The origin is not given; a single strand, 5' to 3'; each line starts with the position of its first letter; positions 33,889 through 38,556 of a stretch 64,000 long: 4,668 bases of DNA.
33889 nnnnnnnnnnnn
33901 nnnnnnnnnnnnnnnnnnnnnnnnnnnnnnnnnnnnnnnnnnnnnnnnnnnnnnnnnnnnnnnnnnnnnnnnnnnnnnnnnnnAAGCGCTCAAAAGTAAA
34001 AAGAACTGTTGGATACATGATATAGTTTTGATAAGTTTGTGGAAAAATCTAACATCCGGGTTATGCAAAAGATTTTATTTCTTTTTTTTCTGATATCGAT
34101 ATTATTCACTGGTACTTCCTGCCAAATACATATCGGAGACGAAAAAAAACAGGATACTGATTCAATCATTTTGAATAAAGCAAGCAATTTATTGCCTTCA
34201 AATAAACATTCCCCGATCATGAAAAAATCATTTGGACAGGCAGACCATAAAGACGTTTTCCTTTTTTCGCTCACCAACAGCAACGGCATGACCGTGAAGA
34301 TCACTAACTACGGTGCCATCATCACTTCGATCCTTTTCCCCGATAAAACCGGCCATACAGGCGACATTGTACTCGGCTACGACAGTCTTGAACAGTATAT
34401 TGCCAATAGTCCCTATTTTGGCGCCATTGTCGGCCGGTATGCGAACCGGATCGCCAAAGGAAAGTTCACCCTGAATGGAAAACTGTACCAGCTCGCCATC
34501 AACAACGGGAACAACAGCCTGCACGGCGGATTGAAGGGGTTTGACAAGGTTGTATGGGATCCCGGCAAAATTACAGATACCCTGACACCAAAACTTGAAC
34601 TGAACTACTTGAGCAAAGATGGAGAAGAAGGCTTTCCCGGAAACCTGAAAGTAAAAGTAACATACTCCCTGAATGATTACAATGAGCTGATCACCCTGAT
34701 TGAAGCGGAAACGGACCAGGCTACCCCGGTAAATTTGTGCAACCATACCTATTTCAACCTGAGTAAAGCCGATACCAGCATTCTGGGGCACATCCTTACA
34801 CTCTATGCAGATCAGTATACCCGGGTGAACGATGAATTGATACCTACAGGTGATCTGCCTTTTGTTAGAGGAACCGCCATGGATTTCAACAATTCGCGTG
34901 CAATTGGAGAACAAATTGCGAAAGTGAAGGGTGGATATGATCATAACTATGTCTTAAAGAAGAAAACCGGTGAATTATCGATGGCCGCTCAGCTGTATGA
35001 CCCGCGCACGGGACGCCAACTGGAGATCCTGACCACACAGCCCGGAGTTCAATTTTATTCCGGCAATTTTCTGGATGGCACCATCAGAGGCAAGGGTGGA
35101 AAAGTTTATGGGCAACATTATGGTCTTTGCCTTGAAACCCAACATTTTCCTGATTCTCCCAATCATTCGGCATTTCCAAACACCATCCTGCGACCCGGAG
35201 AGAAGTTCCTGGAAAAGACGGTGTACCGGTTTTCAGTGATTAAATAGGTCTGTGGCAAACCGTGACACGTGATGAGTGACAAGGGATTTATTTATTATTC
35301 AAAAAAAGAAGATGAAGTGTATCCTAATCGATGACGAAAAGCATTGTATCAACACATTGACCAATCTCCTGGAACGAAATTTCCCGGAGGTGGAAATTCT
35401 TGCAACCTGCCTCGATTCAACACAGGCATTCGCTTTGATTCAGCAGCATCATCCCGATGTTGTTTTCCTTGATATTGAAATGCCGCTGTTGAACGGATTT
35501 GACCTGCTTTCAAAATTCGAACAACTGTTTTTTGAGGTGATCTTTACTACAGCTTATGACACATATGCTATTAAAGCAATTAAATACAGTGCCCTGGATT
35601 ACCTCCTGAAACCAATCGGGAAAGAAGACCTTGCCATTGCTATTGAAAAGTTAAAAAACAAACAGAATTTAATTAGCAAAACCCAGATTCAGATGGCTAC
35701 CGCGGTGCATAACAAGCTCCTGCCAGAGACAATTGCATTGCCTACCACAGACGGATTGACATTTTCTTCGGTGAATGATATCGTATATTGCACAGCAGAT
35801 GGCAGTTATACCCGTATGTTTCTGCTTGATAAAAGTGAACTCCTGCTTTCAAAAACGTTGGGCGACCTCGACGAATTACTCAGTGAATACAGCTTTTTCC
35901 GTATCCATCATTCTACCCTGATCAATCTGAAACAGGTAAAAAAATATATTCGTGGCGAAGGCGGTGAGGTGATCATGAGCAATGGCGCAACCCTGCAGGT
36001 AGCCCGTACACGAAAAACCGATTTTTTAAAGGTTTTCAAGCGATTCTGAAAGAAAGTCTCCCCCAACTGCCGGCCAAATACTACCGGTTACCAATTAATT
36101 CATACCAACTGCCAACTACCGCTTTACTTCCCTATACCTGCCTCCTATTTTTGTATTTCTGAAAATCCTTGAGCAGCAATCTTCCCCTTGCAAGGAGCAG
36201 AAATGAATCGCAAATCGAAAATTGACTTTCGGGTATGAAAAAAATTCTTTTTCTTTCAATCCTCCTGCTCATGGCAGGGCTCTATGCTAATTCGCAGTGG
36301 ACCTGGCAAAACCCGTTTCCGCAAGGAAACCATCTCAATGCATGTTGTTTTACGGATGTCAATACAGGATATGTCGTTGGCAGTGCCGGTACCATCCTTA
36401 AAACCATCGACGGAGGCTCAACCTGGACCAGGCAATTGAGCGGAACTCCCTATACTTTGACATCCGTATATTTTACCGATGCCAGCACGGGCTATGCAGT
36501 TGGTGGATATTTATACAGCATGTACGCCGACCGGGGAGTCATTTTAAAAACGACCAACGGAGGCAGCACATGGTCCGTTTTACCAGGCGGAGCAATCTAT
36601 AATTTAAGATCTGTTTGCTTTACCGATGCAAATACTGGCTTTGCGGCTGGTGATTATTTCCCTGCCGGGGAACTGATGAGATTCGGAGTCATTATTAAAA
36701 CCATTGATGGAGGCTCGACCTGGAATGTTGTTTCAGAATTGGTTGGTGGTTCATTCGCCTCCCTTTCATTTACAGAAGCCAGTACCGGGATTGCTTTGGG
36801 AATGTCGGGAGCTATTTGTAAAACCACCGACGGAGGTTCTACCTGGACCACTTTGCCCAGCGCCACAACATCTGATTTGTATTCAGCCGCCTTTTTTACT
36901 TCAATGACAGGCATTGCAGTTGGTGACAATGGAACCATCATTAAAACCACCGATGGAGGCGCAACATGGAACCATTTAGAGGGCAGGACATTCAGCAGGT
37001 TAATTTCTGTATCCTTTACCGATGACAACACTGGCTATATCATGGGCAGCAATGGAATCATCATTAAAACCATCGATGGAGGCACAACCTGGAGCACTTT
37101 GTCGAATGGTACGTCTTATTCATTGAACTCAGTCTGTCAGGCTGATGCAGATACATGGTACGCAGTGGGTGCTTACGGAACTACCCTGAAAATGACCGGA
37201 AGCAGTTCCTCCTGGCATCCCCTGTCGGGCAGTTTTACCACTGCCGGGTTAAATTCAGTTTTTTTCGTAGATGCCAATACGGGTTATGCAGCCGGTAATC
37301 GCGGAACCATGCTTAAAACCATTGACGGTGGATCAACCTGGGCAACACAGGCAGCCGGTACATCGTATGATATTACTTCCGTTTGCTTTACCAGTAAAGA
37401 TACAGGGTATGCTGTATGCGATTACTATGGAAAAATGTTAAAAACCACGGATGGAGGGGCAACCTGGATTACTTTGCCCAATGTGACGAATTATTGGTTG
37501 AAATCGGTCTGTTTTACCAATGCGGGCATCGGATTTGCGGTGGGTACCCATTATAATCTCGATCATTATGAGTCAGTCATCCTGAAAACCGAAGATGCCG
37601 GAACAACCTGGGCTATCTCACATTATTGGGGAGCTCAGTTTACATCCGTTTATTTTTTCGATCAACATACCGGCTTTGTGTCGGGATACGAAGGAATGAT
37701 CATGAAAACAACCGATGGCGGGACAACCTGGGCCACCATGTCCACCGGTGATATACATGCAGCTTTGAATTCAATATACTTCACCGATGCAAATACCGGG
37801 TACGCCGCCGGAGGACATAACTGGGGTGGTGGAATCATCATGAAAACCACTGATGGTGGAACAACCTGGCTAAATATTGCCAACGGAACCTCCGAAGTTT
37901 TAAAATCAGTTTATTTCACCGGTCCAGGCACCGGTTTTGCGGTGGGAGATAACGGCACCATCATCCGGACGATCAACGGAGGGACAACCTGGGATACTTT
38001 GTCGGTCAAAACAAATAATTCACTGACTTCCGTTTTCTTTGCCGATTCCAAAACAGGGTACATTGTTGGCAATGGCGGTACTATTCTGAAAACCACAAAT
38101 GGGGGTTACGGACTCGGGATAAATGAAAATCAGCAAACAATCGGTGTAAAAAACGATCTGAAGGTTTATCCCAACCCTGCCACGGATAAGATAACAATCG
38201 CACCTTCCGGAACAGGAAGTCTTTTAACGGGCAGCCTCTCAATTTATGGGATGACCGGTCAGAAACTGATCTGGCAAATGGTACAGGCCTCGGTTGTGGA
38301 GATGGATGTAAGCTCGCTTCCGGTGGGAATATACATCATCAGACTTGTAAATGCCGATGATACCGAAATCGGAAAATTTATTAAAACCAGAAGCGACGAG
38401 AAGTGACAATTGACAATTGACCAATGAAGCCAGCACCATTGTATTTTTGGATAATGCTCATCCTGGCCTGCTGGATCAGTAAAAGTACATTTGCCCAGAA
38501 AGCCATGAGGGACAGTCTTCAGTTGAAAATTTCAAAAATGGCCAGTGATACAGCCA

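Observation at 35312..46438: One LytTR regulator and two paralogous TPR-ectodomain kinases, each directly behind a T9SS cargo gene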

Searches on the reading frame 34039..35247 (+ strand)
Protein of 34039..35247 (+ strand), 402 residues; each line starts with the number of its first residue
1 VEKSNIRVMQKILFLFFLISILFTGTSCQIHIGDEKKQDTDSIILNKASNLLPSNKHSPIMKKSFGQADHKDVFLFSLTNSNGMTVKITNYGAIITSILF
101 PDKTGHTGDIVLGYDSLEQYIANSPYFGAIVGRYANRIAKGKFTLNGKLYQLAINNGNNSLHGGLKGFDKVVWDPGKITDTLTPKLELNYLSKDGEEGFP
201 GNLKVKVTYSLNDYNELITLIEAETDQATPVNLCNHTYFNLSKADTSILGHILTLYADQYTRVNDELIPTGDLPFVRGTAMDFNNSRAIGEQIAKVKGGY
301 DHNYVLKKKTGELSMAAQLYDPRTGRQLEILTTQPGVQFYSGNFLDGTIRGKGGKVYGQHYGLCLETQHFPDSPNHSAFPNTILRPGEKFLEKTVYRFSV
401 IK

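Call 3: search_protein_families(library=pfam, proteins=[window:34039-35247:+], max_evalue=0.01)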
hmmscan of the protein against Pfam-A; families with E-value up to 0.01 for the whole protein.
window:34039-35247:+ (402 aa): 1 family
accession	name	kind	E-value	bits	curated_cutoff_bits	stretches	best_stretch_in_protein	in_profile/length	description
PF01263.26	Aldose_epim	-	7.4e-92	308.3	27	1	76-397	3-299/299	Aldose 1-epimerase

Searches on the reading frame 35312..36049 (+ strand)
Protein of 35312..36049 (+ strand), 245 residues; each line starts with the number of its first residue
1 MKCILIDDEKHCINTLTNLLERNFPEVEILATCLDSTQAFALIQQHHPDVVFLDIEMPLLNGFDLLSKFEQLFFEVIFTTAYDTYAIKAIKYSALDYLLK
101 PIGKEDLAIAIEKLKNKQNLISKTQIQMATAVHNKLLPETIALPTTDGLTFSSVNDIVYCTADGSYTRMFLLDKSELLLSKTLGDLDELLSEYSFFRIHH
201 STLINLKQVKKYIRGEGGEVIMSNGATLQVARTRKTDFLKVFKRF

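Call 3: search_protein_families(library=pfam, proteins=[window:35312-36049:+], max_evalue=0.01)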
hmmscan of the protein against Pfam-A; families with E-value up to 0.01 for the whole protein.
window:35312-36049:+ (245 aa): 2 families
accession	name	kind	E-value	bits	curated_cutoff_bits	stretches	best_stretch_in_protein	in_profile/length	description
PF00072.30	Response_reg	-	2.1e-20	73.4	30.2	1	4-111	2-110/111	Response regulator receiver domain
PF04397.21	LytTR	-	2.2e-15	57.1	22.6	1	151-241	5-96/98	LytTr DNA-binding domain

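Call 76: search_protein_families(library=ncbifam, proteins=[window:35312-36049:+], max_evalue=0.001)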
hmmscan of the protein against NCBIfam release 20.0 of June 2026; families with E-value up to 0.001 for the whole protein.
window:35312-36049:+ (245 aa): 68 families (the best 25 are shown)
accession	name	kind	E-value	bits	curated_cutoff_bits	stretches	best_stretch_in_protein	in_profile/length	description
NF008677.0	PRK11697.1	equivalog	9.3e-37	126.6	246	1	1-233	2-226/238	two-component system response regulator BtsR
NF010684.1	PRK14084.1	equivalog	3e-25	89.4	375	1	1-243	1-249/254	response regulator transcription factor LytR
TIGR02875.1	spore_0_A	equivalog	2.3e-15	56.5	200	1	2-133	4-141/262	sporulation transcription factor Spo0A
NF001965.0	PRK00742.1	subfamily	7.9e-15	54.9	293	1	1-132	4-141/357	chemotaxis-specific protein-glutamate methyltransferase CheB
NF052445.1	RespRegMctR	equivalog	1.4e-14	54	300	1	2-124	3-128/205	two-component system response regulator MctR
NF011896.0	PRK15369.1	equivalog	1.6e-13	50.8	242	1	2-124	5-130/211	two component system response regulator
NF047793.1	ResRegPgtA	equivalog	9.6e-13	47.7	650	1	3-130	8-137/414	two-component system response regulator PgtA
NF008469.0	PRK11361.1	equivalog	6.3e-12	44.9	714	1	4-120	8-125/461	acetoacetate metabolism transcriptional regulator AtoC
NF009206.0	PRK12555.1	subfamily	1.6e-11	43.8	342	1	1-131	1-137/340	chemotaxis-specific protein-glutamate methyltransferase CheB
NF007935.0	PRK10651.1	equivalog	2.3e-11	43.3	250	1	3-128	9-137/216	two-component system response regulator NarL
NF007135.0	PRK09581.1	equivalog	2.1e-10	40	474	1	4-131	6-136/457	PleD family two-component system response regulator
NF053512.1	nitric_RR_NosR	exception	5e-10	39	400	1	4-137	2-138/422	response regulator c-di-GMP phosphodiesterase, NosR family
TIGR01818.1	ntrC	equivalog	5.7e-10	38.6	558.6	1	5-126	3-126/463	nitrogen regulation protein NR(I)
NF040749.1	tetrathio_RR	equivalog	7.2e-10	38.9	290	1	5-128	4-129/191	tetrathionate respiration response regulator TtrR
NF052313.1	T9SS_RR_PorX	equivalog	9.7e-10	37.8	300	1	3-127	3-128/513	T9SS response regulator signal transducer PorX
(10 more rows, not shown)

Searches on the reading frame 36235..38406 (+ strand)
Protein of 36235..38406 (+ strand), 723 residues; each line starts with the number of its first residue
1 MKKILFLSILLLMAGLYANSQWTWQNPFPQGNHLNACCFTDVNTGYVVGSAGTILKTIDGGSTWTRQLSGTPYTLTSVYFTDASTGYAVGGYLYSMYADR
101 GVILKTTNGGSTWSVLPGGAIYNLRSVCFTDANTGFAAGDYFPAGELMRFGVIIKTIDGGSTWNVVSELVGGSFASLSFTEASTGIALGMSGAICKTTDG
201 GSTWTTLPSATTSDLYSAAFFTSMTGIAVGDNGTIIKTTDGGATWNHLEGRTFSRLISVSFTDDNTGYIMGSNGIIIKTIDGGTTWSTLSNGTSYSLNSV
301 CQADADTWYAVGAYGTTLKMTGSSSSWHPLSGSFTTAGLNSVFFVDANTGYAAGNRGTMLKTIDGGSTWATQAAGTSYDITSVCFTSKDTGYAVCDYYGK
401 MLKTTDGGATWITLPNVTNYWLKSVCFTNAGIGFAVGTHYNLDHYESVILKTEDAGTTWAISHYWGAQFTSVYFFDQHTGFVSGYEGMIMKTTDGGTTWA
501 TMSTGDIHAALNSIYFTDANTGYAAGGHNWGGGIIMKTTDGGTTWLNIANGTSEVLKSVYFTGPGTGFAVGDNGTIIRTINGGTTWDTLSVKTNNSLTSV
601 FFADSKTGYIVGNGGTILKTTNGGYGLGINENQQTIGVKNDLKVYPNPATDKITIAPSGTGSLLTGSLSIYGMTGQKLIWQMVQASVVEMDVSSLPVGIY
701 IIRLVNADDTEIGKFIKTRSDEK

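Call 3: search_protein_families(library=pfam, proteins=[window:36235-38406:+], max_evalue=0.01)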
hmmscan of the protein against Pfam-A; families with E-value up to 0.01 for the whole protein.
window:36235-38406:+ (723 aa): 3 families
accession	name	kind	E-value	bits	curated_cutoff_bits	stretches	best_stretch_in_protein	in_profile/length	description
PF14870.12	PSII_BNR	-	6.3e-52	177.2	27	9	203-290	8-98/303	Photosynthesis system II assembly factor YCF48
PF18962.6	Por_Secre_tail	-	5.8e-11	43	27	1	644-716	1-74/75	Secretion system C-terminal sorting domain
PF02012.26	BNR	-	4e-05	23.4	27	0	238-246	3-11/12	BNR/Asp-box repeat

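Call 76: search_protein_families(library=ncbifam, proteins=[window:36235-38406:+], max_evalue=0.001)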
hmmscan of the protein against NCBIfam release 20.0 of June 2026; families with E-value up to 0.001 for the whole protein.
window:36235-38406:+ (723 aa): 3 families
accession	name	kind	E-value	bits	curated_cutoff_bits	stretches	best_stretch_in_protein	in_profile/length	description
NF010237.0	PRK13684.1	equivalog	4.1e-56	190.4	326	7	204-290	37-125/334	photosynthesis system II assembly factor Ycf48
NF045728.1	glycosyl_F510_1955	equivalog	2.6e-24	85.9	175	3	153-294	74-218/246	F510_1955 family glycosylhydrolase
TIGR04183.1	Por_Secre_tail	domain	2.5e-12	46.6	23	1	644-717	1-71/72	T9SS type A sorting domain-containing protein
